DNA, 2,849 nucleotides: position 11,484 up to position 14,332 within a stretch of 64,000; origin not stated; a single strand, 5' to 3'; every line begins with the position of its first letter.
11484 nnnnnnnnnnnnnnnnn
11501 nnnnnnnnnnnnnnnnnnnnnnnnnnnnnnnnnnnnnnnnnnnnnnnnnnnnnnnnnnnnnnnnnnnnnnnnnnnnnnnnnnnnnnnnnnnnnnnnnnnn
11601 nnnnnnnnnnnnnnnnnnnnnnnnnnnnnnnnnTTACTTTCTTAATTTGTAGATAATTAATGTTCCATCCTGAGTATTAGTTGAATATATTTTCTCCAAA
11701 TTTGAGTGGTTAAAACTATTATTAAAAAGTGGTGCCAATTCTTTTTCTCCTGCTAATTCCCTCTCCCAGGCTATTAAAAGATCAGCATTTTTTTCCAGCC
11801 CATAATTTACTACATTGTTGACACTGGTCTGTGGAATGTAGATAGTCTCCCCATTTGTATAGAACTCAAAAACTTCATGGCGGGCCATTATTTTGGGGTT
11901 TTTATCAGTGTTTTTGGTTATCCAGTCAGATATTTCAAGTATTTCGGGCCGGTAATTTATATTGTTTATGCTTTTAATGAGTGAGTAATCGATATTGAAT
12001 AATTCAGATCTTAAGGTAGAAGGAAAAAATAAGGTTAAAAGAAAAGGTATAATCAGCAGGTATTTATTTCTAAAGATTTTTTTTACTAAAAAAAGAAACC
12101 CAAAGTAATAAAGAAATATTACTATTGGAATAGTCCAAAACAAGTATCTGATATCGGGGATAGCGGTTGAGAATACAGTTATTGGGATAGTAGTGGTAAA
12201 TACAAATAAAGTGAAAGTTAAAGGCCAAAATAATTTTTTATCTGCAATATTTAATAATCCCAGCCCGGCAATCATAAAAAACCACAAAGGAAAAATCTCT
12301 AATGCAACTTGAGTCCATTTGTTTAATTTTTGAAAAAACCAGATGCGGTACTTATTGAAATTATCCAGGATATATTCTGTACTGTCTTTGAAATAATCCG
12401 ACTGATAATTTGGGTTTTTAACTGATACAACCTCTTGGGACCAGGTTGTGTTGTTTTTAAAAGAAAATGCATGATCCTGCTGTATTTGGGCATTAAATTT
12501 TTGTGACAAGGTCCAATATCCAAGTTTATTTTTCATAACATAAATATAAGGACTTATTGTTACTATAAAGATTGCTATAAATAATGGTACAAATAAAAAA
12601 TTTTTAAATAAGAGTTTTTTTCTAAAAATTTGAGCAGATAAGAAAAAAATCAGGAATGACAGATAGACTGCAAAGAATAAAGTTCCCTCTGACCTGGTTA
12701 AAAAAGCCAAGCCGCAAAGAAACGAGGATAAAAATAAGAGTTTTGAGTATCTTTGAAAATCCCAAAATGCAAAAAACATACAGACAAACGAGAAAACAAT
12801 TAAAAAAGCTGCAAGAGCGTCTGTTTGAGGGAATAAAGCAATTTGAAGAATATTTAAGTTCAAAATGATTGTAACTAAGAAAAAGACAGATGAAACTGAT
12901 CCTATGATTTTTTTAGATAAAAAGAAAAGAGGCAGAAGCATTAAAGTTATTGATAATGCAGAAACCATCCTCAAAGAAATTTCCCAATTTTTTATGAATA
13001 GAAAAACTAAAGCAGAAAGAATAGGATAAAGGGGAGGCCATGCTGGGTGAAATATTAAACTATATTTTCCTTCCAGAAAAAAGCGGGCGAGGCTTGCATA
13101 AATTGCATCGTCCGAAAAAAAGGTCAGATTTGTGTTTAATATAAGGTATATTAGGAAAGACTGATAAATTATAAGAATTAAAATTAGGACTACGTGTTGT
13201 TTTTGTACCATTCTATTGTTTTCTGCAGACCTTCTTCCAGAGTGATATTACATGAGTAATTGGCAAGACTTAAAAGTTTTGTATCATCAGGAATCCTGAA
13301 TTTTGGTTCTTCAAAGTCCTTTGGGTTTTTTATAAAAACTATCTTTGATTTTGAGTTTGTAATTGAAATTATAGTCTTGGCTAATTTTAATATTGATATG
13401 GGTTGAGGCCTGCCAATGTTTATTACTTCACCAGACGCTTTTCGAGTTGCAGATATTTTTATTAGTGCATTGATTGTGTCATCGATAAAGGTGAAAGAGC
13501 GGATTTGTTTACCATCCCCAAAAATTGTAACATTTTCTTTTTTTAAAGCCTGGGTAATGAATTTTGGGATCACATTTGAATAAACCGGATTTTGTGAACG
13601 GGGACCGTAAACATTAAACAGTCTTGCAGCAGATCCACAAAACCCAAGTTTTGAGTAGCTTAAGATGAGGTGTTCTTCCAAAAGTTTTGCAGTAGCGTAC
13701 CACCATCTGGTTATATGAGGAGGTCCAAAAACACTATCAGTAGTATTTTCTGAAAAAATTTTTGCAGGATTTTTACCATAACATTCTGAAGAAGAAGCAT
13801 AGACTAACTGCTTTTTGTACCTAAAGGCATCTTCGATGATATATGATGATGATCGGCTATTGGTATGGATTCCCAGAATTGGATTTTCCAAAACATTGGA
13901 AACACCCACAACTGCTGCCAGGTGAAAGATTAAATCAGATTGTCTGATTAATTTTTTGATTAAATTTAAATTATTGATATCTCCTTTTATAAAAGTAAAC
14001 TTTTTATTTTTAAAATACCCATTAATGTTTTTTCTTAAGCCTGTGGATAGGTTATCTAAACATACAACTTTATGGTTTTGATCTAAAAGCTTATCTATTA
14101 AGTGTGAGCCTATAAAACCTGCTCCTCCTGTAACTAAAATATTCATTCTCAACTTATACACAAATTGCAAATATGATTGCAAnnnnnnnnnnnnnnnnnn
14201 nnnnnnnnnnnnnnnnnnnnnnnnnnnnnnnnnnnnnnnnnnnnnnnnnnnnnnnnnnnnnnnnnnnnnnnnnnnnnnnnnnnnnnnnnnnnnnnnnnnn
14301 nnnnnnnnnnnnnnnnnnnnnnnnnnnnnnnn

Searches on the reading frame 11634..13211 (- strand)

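Call 83: search_protein_families(library=pfam, proteins=[window:11634-13211:-], max_evalue=0.001)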
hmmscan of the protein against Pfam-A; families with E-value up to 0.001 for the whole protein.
window:11634-13211:- (525 aa): 1 family
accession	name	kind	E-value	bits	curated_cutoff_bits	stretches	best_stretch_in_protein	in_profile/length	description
PF13231.12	PMT_2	-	4.3e-05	24.2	26.1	1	59-219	3-154/160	Dolichyl-phosphate-mannose-protein mannosyltransferase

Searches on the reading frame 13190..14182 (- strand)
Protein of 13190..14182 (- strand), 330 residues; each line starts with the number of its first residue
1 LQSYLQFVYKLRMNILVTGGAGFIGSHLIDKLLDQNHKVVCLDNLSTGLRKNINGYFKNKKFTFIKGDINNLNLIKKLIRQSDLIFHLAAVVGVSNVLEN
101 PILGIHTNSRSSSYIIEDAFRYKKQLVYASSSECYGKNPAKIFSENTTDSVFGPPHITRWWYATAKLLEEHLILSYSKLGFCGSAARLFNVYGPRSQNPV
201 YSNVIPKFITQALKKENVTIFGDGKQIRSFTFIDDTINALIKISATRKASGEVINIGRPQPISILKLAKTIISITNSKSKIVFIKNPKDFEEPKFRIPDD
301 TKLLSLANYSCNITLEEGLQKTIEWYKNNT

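Call 83: search_protein_families(library=pfam, proteins=[window:13190-14182:-], max_evalue=0.001)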
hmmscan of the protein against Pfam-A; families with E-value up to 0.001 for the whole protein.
window:13190-14182:- (330 aa): 8 families
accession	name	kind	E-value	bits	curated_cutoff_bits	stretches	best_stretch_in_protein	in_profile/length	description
PF01370.27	Epimerase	-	1.1e-52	179.3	20.9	1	15-257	1-240/240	NAD dependent epimerase/dehydratase family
PF16363.11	GDP_Man_Dehyd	-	3.7e-45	155.3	27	1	16-322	1-332/332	GDP-mannose 4,6 dehydratase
PF01073.25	3Beta_HSD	-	1.2e-17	64.3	22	1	16-240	1-225/280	3-beta hydroxysteroid dehydrogenase/isomerase family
PF02719.21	Polysacc_synt_2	-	2.6e-17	63.4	20.2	1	15-127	1-124/293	Polysaccharide biosynthesis protein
PF07993.18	NAD_binding_4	-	7.8e-12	45.3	20.1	1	17-234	1-252/258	Male sterility protein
PF04321.23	RmlD_sub_bind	-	1.5e-10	41.1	27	1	13-279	1-235/287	RmlD substrate binding domain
PF05368.20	NmrA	-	3e-07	30.8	27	1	14-90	4-78/298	NmrA-like family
PF00106.31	adh_short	-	0.00027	20.9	26.6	1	15-81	3-70/195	short chain dehydrogenase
